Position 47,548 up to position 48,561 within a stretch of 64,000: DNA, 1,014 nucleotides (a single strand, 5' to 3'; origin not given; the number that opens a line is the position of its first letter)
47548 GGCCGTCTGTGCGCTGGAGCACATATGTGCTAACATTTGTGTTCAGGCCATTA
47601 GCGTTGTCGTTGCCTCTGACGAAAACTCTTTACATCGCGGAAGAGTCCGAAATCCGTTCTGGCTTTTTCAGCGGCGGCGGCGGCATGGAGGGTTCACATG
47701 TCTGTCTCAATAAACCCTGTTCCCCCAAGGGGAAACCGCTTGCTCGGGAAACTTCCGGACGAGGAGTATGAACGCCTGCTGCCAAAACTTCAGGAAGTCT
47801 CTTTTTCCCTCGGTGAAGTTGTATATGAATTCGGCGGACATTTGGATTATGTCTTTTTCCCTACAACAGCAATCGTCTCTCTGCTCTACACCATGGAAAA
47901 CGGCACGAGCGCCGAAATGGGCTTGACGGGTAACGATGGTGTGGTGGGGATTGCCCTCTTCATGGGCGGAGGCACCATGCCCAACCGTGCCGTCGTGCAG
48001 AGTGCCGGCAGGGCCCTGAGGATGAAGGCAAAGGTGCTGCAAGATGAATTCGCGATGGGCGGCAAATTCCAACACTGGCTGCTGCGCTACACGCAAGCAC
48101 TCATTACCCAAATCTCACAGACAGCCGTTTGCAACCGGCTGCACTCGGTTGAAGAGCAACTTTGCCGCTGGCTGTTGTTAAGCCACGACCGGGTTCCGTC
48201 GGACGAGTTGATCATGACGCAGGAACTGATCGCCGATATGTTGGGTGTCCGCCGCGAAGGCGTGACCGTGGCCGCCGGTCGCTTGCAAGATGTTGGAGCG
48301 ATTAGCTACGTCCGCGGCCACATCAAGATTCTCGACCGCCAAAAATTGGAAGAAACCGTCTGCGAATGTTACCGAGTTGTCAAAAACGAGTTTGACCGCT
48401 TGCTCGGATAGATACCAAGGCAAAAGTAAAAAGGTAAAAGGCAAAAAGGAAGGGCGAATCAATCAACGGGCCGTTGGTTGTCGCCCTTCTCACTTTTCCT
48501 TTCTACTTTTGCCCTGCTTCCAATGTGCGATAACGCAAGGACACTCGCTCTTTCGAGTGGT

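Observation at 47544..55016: Seven copies of a 21-bp CRP-type palindrome plus two Crp/Fnr paralogs define a compact regulon of small stress-type proteins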

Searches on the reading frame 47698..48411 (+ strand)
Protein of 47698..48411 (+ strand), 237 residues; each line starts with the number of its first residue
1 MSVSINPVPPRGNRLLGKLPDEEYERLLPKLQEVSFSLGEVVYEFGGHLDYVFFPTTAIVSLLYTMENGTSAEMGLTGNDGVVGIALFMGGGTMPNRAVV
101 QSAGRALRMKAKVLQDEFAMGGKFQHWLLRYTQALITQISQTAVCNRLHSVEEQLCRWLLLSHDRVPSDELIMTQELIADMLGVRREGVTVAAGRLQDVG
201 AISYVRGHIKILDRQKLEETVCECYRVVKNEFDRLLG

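Call 8: search_protein_families(library=pfam, proteins=[window:47698-48411:+], max_evalue=0.01)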
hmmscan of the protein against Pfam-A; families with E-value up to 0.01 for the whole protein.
window:47698-48411:+ (237 aa): 2 families
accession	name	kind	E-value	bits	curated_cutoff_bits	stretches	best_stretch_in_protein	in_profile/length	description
PF13545.12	HTH_Crp_2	-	5.7e-15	55.5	27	1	154-219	2-69/70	Crp-like helix-turn-helix domain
PF00027.35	cNMP_binding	-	2.7e-07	30.9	27.5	1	34-117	2-85/89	Cyclic nucleotide-binding domain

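Call 10: find_homologous_proteins(query=window:47698-48411:+, max_evalue=1e-10)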
Query window:47698-48411:+ (237 aa): 8000 proteins with E <= 1e-10 among 8000 candidates; the best 120 are listed.
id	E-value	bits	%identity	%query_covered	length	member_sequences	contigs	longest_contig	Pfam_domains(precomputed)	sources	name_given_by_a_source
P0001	1.8e-153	527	100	100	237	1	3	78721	PF13545.13,PF00027.36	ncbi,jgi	jgi:CRP-like cAMP-binding protein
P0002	8.2e-139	479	92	100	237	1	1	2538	PF13545.13,PF00027.36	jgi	jgi:CRP-like cAMP-binding protein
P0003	8.7e-137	472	91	100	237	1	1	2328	PF13545.13,PF00027.36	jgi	jgi:CRP-like cAMP-binding protein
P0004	3.4e-135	467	90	99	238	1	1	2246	PF13545.13,PF00027.36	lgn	-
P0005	5.3e-135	466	90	97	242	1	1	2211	PF13545.13,PF00027.36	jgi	jgi:CRP-like cAMP-binding protein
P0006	5.8e-135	466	89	100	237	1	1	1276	PF13545.13,PF00027.36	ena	-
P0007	7.6e-135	466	90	100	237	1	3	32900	PF13545.13,PF00027.36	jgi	-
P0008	9.3e-135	465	90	99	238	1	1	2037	PF13545.13,PF00027.36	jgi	jgi:CRP-like cAMP-binding protein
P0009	1.1e-134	465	90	100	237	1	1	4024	PF13545.13,PF00027.36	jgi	jgi:CRP-like cAMP-binding protein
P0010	1.4e-134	465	89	100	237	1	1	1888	PF13545.13,PF00027.36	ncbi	-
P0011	1.5e-134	465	90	100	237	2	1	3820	PF13545.13,PF00027.36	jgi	jgi:CRP-like cAMP-binding protein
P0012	2.9e-134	464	89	100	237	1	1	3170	PF13545.13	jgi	jgi:CRP-like cAMP-binding protein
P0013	9.1e-134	462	88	100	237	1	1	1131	PF13545.13,PF00027.36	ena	-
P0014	1.0e-133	462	89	100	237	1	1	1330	PF13545.13,PF00027.36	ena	-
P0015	1.4e-133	461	89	100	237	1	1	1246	PF13545.13,PF00027.36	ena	-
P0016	1.4e-133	461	89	100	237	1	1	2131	PF13545.13,PF00027.36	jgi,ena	-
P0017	2.0e-133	461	89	100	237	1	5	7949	PF13545.13,PF00027.36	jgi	jgi:CRP-like cAMP-binding protein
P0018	2.0e-133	461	89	100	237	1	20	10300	PF13545.13,PF00027.36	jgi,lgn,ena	jgi:CRP-like cAMP-binding protein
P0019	2.0e-133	461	89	100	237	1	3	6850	PF13545.13,PF00027.36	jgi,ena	-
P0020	2.0e-133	461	89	100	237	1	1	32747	PF13545.13,PF00027.36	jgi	jgi:CRP-like cAMP-binding protein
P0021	2.0e-133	461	89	100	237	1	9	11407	PF13545.13,PF00027.36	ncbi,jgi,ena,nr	ncbi:MAG TPA: Crp/Fnr family transcriptional regulator [Pyrinomonadaceae bacterium]|nr:Crp/Fnr famil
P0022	2.1e-133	461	90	100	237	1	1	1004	PF13545.13,PF00027.36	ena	-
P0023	2.1e-133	461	89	100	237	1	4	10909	PF13545.13,PF00027.36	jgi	jgi:CRP-like cAMP-binding protein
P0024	2.7e-133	461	89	100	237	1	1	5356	PF13545.13,PF00027.36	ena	-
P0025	2.7e-133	461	89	100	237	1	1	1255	PF13545.13,PF00027.36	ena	-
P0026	2.7e-133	461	89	100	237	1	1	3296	PF13545.13,PF00027.36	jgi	jgi:CRP-like cAMP-binding protein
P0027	2.7e-133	461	89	100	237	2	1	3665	PF13545.13,PF00027.36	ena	-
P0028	2.8e-133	460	89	100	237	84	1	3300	PF13545.13,PF00027.36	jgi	jgi:CRP-like cAMP-binding protein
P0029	2.8e-133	460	89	100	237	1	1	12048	PF13545.13,PF00027.36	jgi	jgi:CRP-like cAMP-binding protein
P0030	3.7e-133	460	88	100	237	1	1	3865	PF13545.13,PF00027.36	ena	-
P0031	3.7e-133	460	88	100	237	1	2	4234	PF13545.13,PF00027.36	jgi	jgi:CRP-like cAMP-binding protein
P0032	3.8e-133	460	89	100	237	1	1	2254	PF13545.13,PF00027.36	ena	-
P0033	3.8e-133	460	89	100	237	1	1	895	PF13545.13,PF00027.36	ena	-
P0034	4.0e-133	460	89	100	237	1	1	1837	PF13545.13,PF00027.36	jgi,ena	-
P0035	5.2e-133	460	89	100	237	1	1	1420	PF13545.13,PF00027.36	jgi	jgi:CRP-like cAMP-binding protein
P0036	5.3e-133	460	89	100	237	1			PF13545.13,PF00027.36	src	-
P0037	6.4e-133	459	89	100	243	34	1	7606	PF13545.13,PF00027.36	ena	-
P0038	7.1e-133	459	88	100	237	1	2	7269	PF13545.13,PF00027.36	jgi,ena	-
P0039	7.3e-133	459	88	100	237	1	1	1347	PF13545.13,PF00027.36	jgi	-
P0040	8.0e-133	459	89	100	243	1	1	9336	PF13545.13,PF00027.36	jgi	jgi:CRP-like cAMP-binding protein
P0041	8.4e-133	459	88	100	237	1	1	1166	PF13545.13,PF00027.36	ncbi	ncbi:MAG TPA: Crp/Fnr family transcriptional regulator [Pyrinomonadaceae bacterium]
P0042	1.0e-132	459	88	100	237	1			PF13545.13,PF00027.36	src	-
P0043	1.2e-132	458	89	100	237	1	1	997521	PF13545.13,PF00027.36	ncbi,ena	-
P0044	1.3e-132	458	88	100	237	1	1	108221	PF13545.13,PF00027.36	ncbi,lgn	-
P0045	1.6e-132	458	88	100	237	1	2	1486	PF13545.13,PF00027.36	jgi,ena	jgi:CRP-like cAMP-binding protein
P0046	1.6e-132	458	89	100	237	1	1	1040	PF13545.13,PF00027.36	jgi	-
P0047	1.8e-132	458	88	100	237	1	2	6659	PF13545.13,PF00027.36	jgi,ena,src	-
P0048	1.9e-132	458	87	100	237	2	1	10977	PF13545.13,PF00027.36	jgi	jgi:CRP-like cAMP-binding protein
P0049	2.0e-132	458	87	100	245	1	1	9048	PF13545.13,PF00027.36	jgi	jgi:CRP-like cAMP-binding protein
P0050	2.0e-132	458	88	100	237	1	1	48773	PF13545.13,PF00027.36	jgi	jgi:CRP-like cAMP-binding protein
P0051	2.3e-132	458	89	100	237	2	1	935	PF13545.13,PF00027.36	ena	-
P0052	2.4e-132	457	88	100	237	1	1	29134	PF13545.13,PF00027.36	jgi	jgi:CRP-like cAMP-binding protein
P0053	2.4e-132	457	87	100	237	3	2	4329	PF13545.13,PF00027.36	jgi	jgi:CRP-like cAMP-binding protein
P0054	2.7e-132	457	88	100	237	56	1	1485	PF13545.13,PF00027.36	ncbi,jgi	-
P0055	3.2e-132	457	88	100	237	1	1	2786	PF13545.13,PF00027.36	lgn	-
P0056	3.6e-132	457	88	100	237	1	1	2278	PF13545.13,PF00027.36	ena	-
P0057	3.8e-132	457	89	100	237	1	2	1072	PF13545.13,PF00027.36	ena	-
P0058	3.9e-132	457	88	100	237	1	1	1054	PF13545.13,PF00027.36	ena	-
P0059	4.2e-132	457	89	97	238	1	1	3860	PF13545.13,PF00027.36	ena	-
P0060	4.3e-132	457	88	100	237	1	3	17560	PF13545.13,PF00027.36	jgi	jgi:CRP-like cAMP-binding protein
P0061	4.8e-132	456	88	100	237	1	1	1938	PF13545.13,PF00027.36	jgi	jgi:CRP-like cAMP-binding protein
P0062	4.9e-132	456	88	100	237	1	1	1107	PF13545.13,PF00027.36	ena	-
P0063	4.9e-132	456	87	100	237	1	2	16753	PF13545.13,PF00027.36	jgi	jgi:CRP-like cAMP-binding protein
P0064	6.8e-132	456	87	100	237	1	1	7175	PF13545.13,PF00027.36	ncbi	-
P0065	8.3e-132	456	88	100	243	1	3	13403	PF13545.13,PF00027.36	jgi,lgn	jgi:CRP-like cAMP-binding protein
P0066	8.4e-132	456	88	100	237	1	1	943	PF13545.13,PF00027.36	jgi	jgi:CRP-like cAMP-binding protein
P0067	8.8e-132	456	88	100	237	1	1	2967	PF13545.13,PF00027.36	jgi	jgi:CRP-like cAMP-binding protein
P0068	8.9e-132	456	89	100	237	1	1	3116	PF13545.13,PF00027.36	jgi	jgi:CRP-like cAMP-binding protein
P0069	1.2e-131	455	88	100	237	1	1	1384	PF13545.13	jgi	jgi:CRP-like cAMP-binding protein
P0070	1.3e-131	455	87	100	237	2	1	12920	PF13545.13,PF00027.36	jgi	jgi:CRP-like cAMP-binding protein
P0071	1.4e-131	455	87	100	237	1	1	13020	PF13545.13,PF00027.36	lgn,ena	-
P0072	1.4e-131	455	88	100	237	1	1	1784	PF13545.13,PF00027.36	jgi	jgi:CRP-like cAMP-binding protein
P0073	1.6e-131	455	88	100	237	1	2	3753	PF13545.13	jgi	jgi:CRP-like cAMP-binding protein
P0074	1.6e-131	455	89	100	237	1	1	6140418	PF13545.13,PF00027.36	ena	-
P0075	1.6e-131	455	87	100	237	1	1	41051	PF13545.13,PF00027.36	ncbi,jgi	jgi:CRP-like cAMP-binding protein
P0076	1.6e-131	455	89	100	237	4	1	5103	PF13545.13,PF00027.36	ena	-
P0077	1.7e-131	455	87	100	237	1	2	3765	PF13545.13,PF00027.36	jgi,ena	jgi:CRP-like cAMP-binding protein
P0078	1.8e-131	455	88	100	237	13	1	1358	PF13545.13,PF00027.36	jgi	jgi:CRP-like cAMP-binding protein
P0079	1.8e-131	455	88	100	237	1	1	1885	PF13545.13,PF00027.36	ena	-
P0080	1.8e-131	455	88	100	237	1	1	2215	PF13545.13,PF00027.36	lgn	-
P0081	1.9e-131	454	87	100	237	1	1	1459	PF13545.13,PF00027.36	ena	-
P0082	2.1e-131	454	87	100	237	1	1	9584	PF13545.13,PF00027.36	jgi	jgi:CRP-like cAMP-binding protein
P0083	2.1e-131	454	88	100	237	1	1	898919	PF13545.13,PF00027.36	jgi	jgi:CRP-like cAMP-binding protein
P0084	2.3e-131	454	86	100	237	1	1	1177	PF13545.13,PF00027.36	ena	-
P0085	2.4e-131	454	88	100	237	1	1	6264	PF13545.13,PF00027.36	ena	-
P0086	2.4e-131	454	87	100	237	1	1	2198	PF13545.13,PF00027.36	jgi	jgi:CRP-like cAMP-binding protein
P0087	2.7e-131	454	90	96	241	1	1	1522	PF13545.13,PF00027.36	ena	-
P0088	3.0e-131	454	88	100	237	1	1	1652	PF13545.13,PF00027.36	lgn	-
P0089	3.3e-131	454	88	99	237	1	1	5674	PF13545.13,PF00027.36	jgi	jgi:CRP-like cAMP-binding protein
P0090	4.1e-131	453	87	100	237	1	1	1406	PF13545.13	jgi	jgi:CRP-like cAMP-binding protein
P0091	4.2e-131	453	88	100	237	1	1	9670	PF13545.13,PF00027.36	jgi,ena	-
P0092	4.2e-131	453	87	100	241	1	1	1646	PF13545.13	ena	-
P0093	4.2e-131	453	88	100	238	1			PF13545.13,PF00027.36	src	-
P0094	4.5e-131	453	87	100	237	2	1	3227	PF13545.13,PF00027.36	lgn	-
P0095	4.6e-131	453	87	100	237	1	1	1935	PF13545.13,PF00027.36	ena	-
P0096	4.6e-131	453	87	100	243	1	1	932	PF13545.13,PF00027.36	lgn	-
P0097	5.0e-131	453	88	100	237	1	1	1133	PF13545.13,PF00027.36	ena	-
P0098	5.0e-131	453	88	100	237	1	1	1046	PF13545.13,PF00027.36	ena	-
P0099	5.1e-131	453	87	100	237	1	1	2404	PF13545.13,PF00027.36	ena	-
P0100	5.8e-131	453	88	100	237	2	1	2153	PF13545.13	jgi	-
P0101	6.8e-131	453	86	100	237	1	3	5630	PF13545.13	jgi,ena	-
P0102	7.1e-131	453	87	100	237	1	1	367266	PF13545.13,PF00027.36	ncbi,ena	-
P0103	7.2e-131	453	86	100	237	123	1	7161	PF13545.13,PF00027.36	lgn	-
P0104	7.5e-131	453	87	100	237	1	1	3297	PF13545.13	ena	-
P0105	7.6e-131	453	89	96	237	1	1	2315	PF13545.13,PF00027.36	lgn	-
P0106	7.8e-131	452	87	100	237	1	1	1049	PF13545.13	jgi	jgi:CRP-like cAMP-binding protein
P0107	8.5e-131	452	87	100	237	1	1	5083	PF13545.13,PF00027.36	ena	-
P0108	9.3e-131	452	86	100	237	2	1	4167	PF13545.13,PF00027.36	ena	-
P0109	1.0e-130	452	88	100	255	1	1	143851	PF13545.13,PF00027.36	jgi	jgi:CRP-like cAMP-binding protein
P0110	1.1e-130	452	88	100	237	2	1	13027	PF13545.13,PF00027.36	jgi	jgi:CRP-like cAMP-binding protein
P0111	1.2e-130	452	88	100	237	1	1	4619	PF13545.13,PF00027.36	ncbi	-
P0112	1.3e-130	452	87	100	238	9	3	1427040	PF13545.13,PF00027.36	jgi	jgi:CRP-like cAMP-binding protein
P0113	1.3e-130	452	87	100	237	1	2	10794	PF13545.13,PF00027.36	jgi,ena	-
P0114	1.4e-130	452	87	99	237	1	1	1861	PF13545.13,PF00027.36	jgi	jgi:CRP-like cAMP-binding protein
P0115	1.5e-130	452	87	100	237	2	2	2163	PF13545.13,PF00027.36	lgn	-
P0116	1.6e-130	451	87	100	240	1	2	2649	PF13545.13,PF00027.36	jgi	jgi:CRP-like cAMP-binding protein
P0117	1.7e-130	451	86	100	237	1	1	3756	PF13545.13,PF00027.36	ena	-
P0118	1.7e-130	451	90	95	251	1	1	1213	PF13545.13,PF00027.36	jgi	jgi:CRP-like cAMP-binding protein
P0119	1.7e-130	451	88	100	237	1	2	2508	PF13545.13,PF00027.36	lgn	-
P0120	1.7e-130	451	87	99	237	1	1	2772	PF13545.13,PF00027.36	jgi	jgi:CRP-like cAMP-binding protein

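Call 11: find_encoding_contigs(protein=P0001, flank=10000, max_places=3)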
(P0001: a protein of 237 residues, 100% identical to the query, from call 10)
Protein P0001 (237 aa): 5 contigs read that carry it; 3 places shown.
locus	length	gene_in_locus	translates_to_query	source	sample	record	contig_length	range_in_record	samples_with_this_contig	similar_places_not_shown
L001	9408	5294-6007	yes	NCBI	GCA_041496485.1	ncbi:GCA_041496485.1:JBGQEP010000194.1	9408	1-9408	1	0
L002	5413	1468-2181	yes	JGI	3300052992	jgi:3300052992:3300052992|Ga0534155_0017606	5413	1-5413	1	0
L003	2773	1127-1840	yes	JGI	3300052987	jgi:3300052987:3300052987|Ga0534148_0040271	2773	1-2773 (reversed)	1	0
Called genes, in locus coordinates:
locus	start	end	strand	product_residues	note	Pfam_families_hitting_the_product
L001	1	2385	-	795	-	?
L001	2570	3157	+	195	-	-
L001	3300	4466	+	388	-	PF11738:DUF3298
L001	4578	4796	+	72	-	PF11146:DUF2905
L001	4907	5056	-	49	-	-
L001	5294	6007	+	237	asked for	PF00027:cNMP_binding (weak), PF13545:HTH_Crp_2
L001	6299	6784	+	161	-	PF12883:DUF3828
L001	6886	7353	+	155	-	-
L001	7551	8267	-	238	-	PF00027:cNMP_binding, PF13545:HTH_Crp_2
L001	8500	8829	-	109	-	PF04226:Transgly_assoc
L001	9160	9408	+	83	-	?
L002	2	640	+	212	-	?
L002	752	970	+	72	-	PF11146:DUF2905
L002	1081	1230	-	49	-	-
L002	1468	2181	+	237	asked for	PF00027:cNMP_binding (weak), PF13545:HTH_Crp_2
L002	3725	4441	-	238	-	PF00027:cNMP_binding, PF13545:HTH_Crp_2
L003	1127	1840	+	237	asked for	PF00027:cNMP_binding (weak), PF13545:HTH_Crp_2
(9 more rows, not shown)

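Call 12: find_encoding_contigs(protein=P0074, flank=10000, max_places=2)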
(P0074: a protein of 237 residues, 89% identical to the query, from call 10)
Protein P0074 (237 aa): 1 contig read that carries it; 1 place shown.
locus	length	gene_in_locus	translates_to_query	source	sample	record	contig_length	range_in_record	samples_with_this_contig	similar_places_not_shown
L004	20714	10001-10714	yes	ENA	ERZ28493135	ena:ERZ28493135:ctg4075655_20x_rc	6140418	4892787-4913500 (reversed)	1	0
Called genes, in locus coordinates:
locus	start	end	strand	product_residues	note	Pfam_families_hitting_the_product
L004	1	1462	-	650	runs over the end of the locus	PF01011:PQQ, PF13360:PQQ_2, PF07774:EMC1_C (faint), PF13570:Beta-prop_ACSF4 (faint), PF13360:PQQ_2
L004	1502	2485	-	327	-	PF01156:IU_nuc_hydro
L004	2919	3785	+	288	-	PF01261:AP_endonuc_2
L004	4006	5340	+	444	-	PF07690:MFS_1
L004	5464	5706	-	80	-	-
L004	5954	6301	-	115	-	-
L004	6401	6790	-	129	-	PF01740:STAS, PF13466:STAS_2 (weak)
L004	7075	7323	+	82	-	PF13443:HTH_26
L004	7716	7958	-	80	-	-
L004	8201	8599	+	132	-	PF00072:Response_reg (weak)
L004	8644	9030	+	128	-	-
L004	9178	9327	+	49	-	-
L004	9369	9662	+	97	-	PF00118:Cpn60_TCP1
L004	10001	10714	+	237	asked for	PF00027:cNMP_binding (weak), PF13545:HTH_Crp_2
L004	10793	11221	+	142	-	PF07366:SnoaL (weak), PF14534:DUF4440 (faint), PF12680:SnoaL_2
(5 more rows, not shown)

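Call 13: find_encoding_contigs(protein=P0043, flank=10000, max_places=2)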
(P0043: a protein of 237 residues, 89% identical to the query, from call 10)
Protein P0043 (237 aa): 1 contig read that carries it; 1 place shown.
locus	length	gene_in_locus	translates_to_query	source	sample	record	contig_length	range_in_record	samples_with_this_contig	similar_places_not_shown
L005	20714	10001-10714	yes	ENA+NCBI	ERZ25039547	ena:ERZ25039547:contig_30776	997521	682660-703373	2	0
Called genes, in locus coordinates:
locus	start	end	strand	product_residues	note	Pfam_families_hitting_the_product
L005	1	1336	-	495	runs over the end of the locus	PF01344:Kelch_1, PF07646:Kelch_2 (faint)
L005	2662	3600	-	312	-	PF16318:DUF4957 (weak), PF05048:NosD (faint), PF13229:Beta_helix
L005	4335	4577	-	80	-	-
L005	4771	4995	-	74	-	-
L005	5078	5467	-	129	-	PF01740:STAS, PF13466:STAS_2 (weak)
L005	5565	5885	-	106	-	-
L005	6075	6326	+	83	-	PF12844:HTH_19 (weak), PF13443:HTH_26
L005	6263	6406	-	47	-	-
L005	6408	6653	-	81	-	-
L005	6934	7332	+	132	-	PF00072:Response_reg (weak)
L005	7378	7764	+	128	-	-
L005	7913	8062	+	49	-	-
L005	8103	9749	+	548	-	PF00118:Cpn60_TCP1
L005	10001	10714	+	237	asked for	PF00027:cNMP_binding (weak), PF13545:HTH_Crp_2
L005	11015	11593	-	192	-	-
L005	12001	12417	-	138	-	-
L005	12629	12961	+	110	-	PF00076:RRM_1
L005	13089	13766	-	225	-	PF00892:EamA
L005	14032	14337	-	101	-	-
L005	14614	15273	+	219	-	PF07336:ABATE, PF11706:zf-CGNR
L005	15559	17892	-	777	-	-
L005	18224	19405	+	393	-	-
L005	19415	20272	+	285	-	-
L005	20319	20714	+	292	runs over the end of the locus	-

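Call 14: find_encoding_contigs(protein=P0112, flank=10000, max_places=3)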
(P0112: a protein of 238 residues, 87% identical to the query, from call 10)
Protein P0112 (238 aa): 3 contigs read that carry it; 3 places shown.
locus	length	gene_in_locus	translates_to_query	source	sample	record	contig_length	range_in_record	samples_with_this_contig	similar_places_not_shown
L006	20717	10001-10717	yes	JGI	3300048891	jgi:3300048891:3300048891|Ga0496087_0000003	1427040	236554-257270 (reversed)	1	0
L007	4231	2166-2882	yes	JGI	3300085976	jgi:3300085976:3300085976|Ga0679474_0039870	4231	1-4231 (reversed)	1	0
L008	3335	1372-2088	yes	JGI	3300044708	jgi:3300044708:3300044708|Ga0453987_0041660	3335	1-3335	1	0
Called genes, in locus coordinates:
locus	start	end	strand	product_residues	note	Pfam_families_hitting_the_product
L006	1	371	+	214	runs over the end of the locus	PF00903:Glyoxalase (weak)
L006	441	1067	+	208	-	PF00857:Isochorismatase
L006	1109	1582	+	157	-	PF07978:NIPSNAP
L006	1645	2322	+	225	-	PF02826:2-Hacid_dh_C, PF03446:NAD_binding_2, PF03807:F420_oxidored, PF07991:KARI_N (weak), PF10727:Rossmann-like (weak)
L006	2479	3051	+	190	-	PF00578:AhpC-TSA, PF08534:Redoxin, PF13905:Thioredoxin_8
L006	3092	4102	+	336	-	PF08240:ADH_N, PF00107:ADH_zinc_N, PF13602:ADH_zinc_N_2 (weak)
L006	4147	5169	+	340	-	PF07992:Pyr_redox_2, PF13738:Pyr_redox_3, PF13434:Lys_Orn_oxgnase (weak), PF00070:Pyr_redox (weak)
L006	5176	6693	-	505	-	PF05977:MFS_3, PF07690:MFS_1, PF00083:Sugar_tr (weak), PF07690:MFS_1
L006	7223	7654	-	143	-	PF00027:cNMP_binding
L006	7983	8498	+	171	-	PF07274:DUF1440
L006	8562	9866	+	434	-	PF10091:Glycoamylase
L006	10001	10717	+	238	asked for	PF00027:cNMP_binding (weak), PF13545:HTH_Crp_2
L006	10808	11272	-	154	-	PF04120:Iron_permease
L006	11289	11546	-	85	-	-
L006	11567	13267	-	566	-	PF00989:PAS (weak), PF13188:PAS_8, PF13426:PAS_9, PF00512:HisKA, PF02518:HATPase_c, PF00072:Response_reg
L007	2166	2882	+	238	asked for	PF00027:cNMP_binding (weak), PF13545:HTH_Crp_2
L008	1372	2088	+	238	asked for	PF00027:cNMP_binding (weak), PF13545:HTH_Crp_2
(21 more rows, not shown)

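Call 15: find_encoding_contigs(protein=P0083, flank=10000, max_places=2)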
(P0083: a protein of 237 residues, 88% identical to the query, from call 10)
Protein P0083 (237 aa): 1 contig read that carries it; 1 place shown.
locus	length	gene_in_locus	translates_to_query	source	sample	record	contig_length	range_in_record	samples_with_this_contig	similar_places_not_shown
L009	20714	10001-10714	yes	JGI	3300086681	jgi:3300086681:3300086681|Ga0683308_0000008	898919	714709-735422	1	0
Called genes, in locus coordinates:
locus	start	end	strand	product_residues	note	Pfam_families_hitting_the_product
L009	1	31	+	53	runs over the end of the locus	-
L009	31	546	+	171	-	PF05163:DinB, PF12867:DinB_2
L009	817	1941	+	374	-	PF13472:Lipase_GDSL_2 (weak)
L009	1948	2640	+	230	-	PF01553:Acyltransferase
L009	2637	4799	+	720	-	PF13336:AcetylCoA_hyd_C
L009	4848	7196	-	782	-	PF00989:PAS, PF08448:PAS_4, PF00989:PAS, PF08448:PAS_4, PF13426:PAS_9, PF13188:PAS_8, PF13426:PAS_9, PF00512:HisKA, +5 more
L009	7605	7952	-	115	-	-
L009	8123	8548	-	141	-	PF01740:STAS (weak)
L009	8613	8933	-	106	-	-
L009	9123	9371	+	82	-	PF13443:HTH_26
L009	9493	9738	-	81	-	-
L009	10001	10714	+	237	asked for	PF00027:cNMP_binding (faint), PF13545:HTH_Crp_2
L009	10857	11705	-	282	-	-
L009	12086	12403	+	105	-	PF00076:RRM_1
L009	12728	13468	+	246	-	PF13545:HTH_Crp_2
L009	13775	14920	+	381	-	PF00487:FA_desaturase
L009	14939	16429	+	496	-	PF02310:B12-binding, PF04055:Radical_SAM, PF13282:DUF4070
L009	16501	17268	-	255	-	PF01144:CoA_trans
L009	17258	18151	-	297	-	PF01144:CoA_trans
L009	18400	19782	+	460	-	PF04389:Peptidase_M28 (weak), PF01546:Peptidase_M20, PF07687:M20_dimer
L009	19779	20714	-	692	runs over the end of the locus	PF02225:PA (weak), PF04389:Peptidase_M28, PF04253:TFR_dimer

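Call 25: search_solved_structures(query=window:47698-48411:+, max_evalue=0.001, show_alignments=3)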
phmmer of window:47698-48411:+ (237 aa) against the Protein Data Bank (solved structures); distinct sequences matched with E-value up to 0.001: 0.

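Call 34: search_protein_families(library=ncbifam, proteins=[window:47698-48411:+], max_evalue=0.01)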
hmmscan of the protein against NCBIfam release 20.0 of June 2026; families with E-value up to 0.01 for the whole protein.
window:47698-48411:+ (237 aa): 0 families

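Call 41: search_protein_representatives(protein=window:47698-48411:+)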
Query: 237 residues. Proteins with E-value up to 0.001 (for the whole library): 20608; up to 1e-10: 12355; up to 1e-30: 3722. The best 150 are listed.
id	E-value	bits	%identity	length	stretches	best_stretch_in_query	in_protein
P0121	8.5e-94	329.6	65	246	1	9-236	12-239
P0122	2.9e-81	288.7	58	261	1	7-235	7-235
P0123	7.6e-80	284.0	40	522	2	11-227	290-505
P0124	1.7e-79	282.9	60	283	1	11-235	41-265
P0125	8.8e-79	280.5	57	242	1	9-236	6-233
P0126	2.6e-78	279.0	60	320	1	9-226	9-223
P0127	2.7e-78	279.0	61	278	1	9-236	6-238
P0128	2.7e-78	278.9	61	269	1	9-235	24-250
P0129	1.0e-77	277.1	58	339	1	7-235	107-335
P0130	1.2e-77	276.9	59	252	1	9-236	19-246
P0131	2.2e-76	272.7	74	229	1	49-218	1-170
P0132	1.5e-74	266.7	59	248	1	13-237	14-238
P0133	5.2e-74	264.9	56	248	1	5-236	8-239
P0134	6.0e-74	264.7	56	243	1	10-236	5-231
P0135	6.4e-74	264.6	57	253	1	7-236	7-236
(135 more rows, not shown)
